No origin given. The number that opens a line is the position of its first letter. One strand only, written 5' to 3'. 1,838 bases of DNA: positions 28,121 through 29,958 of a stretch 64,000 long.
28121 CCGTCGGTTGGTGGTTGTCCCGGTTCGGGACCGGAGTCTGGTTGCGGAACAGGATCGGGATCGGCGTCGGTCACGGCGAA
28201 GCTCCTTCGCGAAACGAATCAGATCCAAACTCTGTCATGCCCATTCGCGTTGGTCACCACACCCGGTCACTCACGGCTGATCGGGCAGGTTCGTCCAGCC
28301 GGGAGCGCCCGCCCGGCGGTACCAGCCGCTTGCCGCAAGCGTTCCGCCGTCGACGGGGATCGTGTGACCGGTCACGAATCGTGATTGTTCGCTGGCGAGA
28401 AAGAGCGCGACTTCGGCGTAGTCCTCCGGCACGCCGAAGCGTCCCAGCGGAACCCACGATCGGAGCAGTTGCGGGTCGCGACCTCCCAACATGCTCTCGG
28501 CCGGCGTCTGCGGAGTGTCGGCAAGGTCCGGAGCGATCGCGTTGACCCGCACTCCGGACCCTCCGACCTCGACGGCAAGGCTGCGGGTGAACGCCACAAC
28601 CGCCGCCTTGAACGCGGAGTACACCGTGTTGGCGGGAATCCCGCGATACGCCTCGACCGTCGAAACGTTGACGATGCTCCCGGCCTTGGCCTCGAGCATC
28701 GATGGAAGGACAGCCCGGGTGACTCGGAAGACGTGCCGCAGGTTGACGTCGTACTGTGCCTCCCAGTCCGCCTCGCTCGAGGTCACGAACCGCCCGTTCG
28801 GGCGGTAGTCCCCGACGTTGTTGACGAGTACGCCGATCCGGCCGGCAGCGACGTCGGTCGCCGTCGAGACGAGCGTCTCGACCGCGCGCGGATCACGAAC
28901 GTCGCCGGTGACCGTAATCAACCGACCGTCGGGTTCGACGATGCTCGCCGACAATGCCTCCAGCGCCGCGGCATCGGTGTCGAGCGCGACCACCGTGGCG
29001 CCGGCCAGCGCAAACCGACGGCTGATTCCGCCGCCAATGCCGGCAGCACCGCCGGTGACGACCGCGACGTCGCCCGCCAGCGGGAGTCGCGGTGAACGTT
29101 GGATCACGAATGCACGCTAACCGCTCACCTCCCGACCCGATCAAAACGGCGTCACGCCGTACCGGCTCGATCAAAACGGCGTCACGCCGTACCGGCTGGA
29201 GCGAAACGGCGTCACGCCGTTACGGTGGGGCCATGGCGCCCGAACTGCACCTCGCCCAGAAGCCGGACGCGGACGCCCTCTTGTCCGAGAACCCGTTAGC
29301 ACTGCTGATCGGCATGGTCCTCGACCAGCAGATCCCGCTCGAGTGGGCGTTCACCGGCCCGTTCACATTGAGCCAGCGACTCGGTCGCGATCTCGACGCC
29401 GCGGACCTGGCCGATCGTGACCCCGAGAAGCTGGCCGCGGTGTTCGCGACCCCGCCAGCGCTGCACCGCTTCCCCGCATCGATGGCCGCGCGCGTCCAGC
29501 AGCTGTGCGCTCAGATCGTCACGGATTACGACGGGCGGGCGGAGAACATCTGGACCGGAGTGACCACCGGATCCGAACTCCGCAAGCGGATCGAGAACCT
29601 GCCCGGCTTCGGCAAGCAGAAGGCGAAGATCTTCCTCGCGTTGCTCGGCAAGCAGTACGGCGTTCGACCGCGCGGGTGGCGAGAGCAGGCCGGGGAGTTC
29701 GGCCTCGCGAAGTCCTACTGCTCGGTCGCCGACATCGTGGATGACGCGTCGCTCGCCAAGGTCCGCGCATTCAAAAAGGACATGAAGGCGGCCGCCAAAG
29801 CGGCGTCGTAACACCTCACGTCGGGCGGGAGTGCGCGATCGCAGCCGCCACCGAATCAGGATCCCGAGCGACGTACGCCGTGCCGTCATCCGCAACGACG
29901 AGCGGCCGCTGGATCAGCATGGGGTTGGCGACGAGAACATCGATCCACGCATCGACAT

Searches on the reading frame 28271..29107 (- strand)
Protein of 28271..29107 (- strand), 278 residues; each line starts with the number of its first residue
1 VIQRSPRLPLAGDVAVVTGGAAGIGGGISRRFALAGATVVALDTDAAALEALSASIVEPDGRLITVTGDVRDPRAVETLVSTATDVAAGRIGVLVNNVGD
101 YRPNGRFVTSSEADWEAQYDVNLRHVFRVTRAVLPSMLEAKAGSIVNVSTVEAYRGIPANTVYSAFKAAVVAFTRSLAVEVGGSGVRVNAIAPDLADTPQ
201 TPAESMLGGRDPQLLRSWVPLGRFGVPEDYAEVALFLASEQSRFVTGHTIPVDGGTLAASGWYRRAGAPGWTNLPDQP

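Call 8: search_protein_families(library=pfam, proteins=[window:28271-29107:-])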
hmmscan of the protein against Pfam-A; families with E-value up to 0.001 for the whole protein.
window:28271-29107:- (278 aa): 4 families
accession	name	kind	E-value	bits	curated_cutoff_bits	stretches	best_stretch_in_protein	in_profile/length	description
PF13561.12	adh_short_C2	-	2.6e-57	194.5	27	1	20-255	1-234/236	Enoyl-(Acyl carrier protein) reductase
PF00106.31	adh_short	-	4.8e-47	160.4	26.6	1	14-201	2-187/195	short chain dehydrogenase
PF23441.1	SDR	-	4.5e-05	23.4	27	1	125-256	125-255/258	SDR-like rossmann domain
PF08659.16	KR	-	0.00052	20.4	22.6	1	16-176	4-162/180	KR domain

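Call 9: search_protein_families(library=ncbifam, proteins=[window:28271-29107:-])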
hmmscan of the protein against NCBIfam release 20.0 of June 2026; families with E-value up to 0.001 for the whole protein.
window:28271-29107:- (278 aa): 231 families (the best 25 are shown)
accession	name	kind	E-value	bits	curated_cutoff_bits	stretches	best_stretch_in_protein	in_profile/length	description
NF005559.1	PRK07231.1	subfamily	2.8e-61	207.2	215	1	10-257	2-248/249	glucose 1-dehydrogenase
NF004791.0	PRK06138.1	equivalog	5.4e-60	202.8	312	1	10-258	3-251/252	SDR family oxidoreductase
NF009466.0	PRK12826.1-2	subfamily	3e-56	190.6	222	1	14-257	5-245/248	3-oxoacyl-ACP reductase FabG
NF052558.1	MBtsdlDhBudC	equivalog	3.5e-56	190.6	270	1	12-261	3-246/250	meso-2,3-butanediol dehydrogenase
NF004197.0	PRK05653.1-1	equivalog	8.4e-56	189.4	332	1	9-256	4-246/249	3-oxoacyl-ACP reductase FabG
NF004198.0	PRK05653.1-3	equivalog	3.7e-55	187.1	296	1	10-256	5-246/248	3-oxoacyl-ACP reductase FabG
TIGR01830.1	3oxo_ACP_reduc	equivalog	2e-53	181.6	297.75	1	15-255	1-237/239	3-oxoacyl-[acyl-carrier-protein] reductase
NF006080.0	PRK08226.1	equivalog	5.2e-50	170.3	356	1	10-256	4-253/263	SDR family oxidoreductase UcpA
NF005067.0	PRK06484.1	equivalog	5.6e-50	170.4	713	1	11-259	272-514/524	short chain dehydrogenase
NF004818.0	PRK06172.1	equivalog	2.3e-49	168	336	1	10-258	5-252/253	SDR family oxidoreductase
NF009468.0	PRK12826.1-4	equivalog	1.8e-48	165.5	318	1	10-257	5-248/256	SDR family oxidoreductase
NF005474.0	PRK07074.1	equivalog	2.3e-48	165.1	361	1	13-259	4-245/259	SDR family oxidoreductase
NF005469.0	PRK07063.1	equivalog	1.8e-47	162.1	306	1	10-256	5-254/260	SDR family oxidoreductase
NF005309.0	PRK06841.1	subfamily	6.9e-46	156.8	286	1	8-255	11-251/255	GolD/DthD family dehydrogenase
TIGR01832.1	kduD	equivalog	2.5e-45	154.9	338.85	1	10-258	3-247/248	2-dehydro-3-deoxy-D-gluconate 5-dehydrogenase KduD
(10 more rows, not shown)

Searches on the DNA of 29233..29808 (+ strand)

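Call 44: search_dna_similar(query=L243:4240-4395:+, collection=plasmids, mode=distant, max_evalue=0.01)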
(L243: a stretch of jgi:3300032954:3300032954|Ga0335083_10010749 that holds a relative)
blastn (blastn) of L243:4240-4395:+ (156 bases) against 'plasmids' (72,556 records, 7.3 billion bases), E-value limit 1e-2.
No match.
